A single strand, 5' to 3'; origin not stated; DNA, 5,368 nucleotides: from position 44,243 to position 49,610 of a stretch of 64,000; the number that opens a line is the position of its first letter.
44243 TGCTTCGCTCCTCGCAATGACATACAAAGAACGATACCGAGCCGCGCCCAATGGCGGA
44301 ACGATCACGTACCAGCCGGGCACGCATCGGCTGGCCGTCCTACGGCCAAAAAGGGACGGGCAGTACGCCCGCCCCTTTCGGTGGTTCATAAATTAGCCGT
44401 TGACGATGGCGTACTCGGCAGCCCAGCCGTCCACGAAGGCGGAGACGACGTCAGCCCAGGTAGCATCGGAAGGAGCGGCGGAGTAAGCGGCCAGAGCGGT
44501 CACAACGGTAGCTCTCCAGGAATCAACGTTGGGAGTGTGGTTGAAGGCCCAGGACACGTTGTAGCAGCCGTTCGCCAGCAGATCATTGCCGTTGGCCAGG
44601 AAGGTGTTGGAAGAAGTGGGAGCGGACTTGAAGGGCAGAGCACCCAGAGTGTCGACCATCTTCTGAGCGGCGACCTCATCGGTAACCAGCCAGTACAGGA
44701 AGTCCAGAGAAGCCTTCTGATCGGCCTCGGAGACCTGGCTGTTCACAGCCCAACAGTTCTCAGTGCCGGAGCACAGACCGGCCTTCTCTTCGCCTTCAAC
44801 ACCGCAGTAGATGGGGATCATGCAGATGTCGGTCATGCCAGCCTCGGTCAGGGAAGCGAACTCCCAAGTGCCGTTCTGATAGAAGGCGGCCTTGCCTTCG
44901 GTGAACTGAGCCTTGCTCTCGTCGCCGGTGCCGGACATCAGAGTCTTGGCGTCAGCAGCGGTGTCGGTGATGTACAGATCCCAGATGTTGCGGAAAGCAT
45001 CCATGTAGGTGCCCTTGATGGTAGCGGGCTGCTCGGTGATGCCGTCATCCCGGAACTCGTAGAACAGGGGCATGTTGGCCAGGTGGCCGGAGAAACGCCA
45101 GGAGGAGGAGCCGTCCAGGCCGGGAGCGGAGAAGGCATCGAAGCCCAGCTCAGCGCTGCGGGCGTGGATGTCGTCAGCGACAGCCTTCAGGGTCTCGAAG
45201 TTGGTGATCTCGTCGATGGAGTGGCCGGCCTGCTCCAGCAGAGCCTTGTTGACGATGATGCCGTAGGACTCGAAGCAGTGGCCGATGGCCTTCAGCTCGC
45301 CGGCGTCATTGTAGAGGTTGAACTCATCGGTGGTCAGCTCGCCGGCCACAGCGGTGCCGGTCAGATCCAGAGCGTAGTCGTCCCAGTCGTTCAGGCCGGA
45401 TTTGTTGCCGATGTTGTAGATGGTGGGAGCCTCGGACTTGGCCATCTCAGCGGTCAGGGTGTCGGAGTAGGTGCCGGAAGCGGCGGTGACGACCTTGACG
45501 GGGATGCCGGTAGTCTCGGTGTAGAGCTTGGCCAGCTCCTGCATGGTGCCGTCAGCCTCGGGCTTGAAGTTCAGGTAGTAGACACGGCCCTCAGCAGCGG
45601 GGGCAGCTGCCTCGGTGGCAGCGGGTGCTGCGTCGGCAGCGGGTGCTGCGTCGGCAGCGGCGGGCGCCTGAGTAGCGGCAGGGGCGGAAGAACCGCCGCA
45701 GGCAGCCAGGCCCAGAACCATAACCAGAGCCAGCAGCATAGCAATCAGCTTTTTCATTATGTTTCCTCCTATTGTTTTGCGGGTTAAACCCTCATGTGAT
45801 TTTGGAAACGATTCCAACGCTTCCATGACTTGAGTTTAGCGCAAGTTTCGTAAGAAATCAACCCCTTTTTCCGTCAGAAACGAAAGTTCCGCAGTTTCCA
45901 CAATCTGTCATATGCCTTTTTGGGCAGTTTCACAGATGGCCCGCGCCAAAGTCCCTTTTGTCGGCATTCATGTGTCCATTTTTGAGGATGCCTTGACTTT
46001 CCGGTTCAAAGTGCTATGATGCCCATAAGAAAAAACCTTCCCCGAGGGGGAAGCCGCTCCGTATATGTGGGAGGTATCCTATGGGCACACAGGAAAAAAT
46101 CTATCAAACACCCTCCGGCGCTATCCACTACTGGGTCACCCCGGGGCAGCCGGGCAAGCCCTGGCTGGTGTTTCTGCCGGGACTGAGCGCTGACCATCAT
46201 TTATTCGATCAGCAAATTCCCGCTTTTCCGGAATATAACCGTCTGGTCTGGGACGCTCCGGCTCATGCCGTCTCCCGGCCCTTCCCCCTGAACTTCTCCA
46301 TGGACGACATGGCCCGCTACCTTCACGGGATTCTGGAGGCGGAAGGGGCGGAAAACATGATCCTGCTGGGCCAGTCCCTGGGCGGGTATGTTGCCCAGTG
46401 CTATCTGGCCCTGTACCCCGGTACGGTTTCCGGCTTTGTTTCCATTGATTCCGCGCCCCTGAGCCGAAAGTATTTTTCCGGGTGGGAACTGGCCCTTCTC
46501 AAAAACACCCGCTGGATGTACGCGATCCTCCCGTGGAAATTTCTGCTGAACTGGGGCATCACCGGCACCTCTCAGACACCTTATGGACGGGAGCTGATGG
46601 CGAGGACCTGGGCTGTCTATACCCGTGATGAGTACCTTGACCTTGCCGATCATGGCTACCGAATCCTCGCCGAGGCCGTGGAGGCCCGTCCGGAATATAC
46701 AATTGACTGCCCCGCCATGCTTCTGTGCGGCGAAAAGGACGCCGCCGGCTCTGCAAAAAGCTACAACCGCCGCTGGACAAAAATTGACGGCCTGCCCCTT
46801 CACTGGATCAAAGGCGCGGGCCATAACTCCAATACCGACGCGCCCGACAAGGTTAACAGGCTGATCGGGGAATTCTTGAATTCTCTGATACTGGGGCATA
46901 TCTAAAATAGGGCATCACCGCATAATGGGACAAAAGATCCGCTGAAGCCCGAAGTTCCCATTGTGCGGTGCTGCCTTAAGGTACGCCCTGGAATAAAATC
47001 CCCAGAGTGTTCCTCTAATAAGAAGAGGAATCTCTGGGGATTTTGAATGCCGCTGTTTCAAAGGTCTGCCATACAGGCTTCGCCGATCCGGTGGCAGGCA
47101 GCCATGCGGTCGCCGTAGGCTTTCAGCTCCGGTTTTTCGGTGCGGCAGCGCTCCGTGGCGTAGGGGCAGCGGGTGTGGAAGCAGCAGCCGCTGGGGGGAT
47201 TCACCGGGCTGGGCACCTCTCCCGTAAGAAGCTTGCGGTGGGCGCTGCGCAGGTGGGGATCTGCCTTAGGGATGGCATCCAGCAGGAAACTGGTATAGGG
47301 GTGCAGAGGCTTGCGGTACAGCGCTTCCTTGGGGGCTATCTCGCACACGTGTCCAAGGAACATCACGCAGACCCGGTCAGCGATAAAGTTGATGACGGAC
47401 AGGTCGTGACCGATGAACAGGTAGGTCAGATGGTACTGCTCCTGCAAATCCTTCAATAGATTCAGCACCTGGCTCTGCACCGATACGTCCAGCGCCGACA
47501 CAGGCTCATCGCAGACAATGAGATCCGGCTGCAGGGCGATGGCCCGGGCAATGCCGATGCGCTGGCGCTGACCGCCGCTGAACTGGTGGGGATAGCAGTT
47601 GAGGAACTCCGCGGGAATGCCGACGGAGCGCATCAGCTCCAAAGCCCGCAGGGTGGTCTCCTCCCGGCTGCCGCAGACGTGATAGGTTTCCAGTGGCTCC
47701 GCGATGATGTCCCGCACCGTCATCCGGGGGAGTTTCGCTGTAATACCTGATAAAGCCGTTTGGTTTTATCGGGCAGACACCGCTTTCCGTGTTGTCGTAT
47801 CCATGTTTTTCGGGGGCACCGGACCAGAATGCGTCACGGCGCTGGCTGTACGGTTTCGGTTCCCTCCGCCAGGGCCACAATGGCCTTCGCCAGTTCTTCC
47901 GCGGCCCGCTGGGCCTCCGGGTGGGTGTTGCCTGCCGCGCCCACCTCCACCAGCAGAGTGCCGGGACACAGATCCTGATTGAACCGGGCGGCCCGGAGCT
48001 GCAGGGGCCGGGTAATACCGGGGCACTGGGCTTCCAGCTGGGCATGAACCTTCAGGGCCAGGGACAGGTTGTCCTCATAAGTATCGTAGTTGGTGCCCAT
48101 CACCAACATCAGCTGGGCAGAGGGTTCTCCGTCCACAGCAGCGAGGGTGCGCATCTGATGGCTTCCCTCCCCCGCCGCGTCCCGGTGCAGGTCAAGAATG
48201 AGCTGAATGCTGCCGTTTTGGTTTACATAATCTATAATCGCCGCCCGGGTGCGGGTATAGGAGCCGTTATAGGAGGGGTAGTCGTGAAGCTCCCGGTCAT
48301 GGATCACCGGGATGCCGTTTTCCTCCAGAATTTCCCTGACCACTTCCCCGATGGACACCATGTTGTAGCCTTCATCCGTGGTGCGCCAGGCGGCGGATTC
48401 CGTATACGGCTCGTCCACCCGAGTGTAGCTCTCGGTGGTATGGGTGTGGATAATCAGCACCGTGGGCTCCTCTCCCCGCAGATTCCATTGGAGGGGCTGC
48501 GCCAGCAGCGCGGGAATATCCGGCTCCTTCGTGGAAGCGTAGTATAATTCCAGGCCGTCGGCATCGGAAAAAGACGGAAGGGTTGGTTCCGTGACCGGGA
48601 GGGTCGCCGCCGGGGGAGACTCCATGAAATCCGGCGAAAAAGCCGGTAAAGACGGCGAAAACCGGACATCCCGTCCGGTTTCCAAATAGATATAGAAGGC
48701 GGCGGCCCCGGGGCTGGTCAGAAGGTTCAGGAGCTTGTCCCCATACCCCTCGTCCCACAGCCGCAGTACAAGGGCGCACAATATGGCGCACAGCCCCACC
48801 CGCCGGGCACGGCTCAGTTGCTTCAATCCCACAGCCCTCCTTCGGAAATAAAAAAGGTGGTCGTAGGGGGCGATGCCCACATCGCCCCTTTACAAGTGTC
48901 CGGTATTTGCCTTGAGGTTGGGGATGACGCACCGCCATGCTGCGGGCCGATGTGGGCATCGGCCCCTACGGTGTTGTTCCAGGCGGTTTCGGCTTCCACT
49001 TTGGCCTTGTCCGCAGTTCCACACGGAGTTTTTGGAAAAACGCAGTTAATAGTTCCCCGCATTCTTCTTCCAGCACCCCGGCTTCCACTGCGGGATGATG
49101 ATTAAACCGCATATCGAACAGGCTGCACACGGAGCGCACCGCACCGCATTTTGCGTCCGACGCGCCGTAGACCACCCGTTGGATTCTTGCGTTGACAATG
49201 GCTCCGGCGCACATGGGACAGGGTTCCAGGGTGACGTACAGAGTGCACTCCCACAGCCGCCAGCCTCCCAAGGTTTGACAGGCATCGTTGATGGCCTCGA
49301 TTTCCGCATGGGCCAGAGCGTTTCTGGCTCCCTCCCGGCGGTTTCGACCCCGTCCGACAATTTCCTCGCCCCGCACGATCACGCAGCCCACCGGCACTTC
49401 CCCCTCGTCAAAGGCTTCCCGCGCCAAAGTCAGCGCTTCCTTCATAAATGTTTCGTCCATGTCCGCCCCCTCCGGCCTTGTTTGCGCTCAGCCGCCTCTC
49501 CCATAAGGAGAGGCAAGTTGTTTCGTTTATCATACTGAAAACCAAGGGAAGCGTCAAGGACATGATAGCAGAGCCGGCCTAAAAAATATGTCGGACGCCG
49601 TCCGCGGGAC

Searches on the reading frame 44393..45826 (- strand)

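Call 15: search_protein_families(library=pfam, proteins=[window:44393-45826:-], max_evalue=0.001)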
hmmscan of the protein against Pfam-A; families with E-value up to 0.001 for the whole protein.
window:44393-45826:- (477 aa): 2 families
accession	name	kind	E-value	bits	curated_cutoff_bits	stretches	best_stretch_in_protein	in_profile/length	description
PF13416.11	SBP_bac_8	-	2.7e-31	109.8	27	1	98-401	2-263/279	Bacterial extracellular solute-binding protein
PF01547.30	SBP_bac_1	-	5.2e-13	50.1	26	1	92-386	7-306/307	Bacterial extracellular solute-binding protein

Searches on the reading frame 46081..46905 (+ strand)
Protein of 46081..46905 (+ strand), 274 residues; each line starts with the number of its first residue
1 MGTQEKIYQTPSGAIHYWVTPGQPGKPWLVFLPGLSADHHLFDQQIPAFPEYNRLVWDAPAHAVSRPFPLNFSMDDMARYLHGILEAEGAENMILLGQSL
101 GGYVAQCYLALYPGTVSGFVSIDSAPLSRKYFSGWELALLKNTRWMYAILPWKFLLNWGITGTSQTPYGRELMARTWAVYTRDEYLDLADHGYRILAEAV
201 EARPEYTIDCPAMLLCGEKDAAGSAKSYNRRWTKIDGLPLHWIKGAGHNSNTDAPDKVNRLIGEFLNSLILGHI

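Call 18: search_protein_families(library=pfam, proteins=[window:46081-46905:+], max_evalue=0.001)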
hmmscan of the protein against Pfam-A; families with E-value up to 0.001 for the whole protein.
window:46081-46905:+ (274 aa): 4 families
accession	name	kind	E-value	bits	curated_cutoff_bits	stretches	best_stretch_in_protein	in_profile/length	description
PF00561.26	Abhydrolase_1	-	3.2e-16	60.2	25.8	1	27-235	1-224/245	alpha/beta hydrolase fold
PF12697.13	Abhydrolase_6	-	3.3e-13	51.3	26.3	1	29-260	1-216/217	Alpha/beta hydrolase family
PF12146.15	Hydrolase_4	-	3.5e-09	36.8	27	1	72-248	57-232/239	Serine aminopeptidase, S33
PF03096.20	Ndr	-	9.5e-05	21.7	23.3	0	8-127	4-135/283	Ndr family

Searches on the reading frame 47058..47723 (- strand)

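Call 18: search_protein_families(library=pfam, proteins=[window:47058-47723:-], max_evalue=0.001)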
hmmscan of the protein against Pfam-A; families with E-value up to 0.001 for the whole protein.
window:47058-47723:- (221 aa): 2 families
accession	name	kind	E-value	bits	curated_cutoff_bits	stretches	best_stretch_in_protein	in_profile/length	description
PF08352.17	oligo_HPY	-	4.2e-19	69.2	27.1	1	128-193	2-65/65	Oligopeptide/dipeptide transporter, C-terminal region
PF00005.33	ABC_tran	-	1.2e-09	39.4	25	1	20-75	81-136/137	ABC transporter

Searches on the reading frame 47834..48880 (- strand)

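Call 18: search_protein_families(library=pfam, proteins=[window:47834-48880:-], max_evalue=0.001)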
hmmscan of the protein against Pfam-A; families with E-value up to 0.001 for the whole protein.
window:47834-48880:- (348 aa): 1 family
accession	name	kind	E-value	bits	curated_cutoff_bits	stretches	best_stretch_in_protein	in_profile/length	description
PF07454.18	SpoIIP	-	4.1e-57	194.2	24.4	1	124-334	74-268/269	Stage II sporulation protein P (SpoIIP)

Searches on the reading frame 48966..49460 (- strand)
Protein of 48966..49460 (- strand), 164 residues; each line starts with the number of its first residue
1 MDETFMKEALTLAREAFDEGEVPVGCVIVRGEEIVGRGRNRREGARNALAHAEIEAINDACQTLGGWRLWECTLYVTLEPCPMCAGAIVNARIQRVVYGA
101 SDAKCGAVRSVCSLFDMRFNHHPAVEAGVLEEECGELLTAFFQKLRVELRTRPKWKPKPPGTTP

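Call 60: search_protein_families(library=pfam, proteins=[window:48966-49460:-], max_evalue=0.001)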
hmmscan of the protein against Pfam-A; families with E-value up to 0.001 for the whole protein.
window:48966-49460:- (164 aa): 4 families
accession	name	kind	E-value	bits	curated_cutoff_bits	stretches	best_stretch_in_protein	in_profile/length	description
PF14437.12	MafB19-deam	-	3.5e-45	153.8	27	1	3-146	4-142/142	MafB19-like deaminase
PF00383.29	dCMP_cyt_deam_1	-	6.2e-31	106.8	25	1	2-99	4-101/102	Cytidine and deoxycytidylate deaminase zinc-binding region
PF14439.12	Bd3614-deam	-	9.6e-07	29.2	38.5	1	43-103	28-93/113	Bd3614-like deaminase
PF18772.7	APOBEC2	-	0.00063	20.2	26.8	1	47-91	47-92/175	APOBEC2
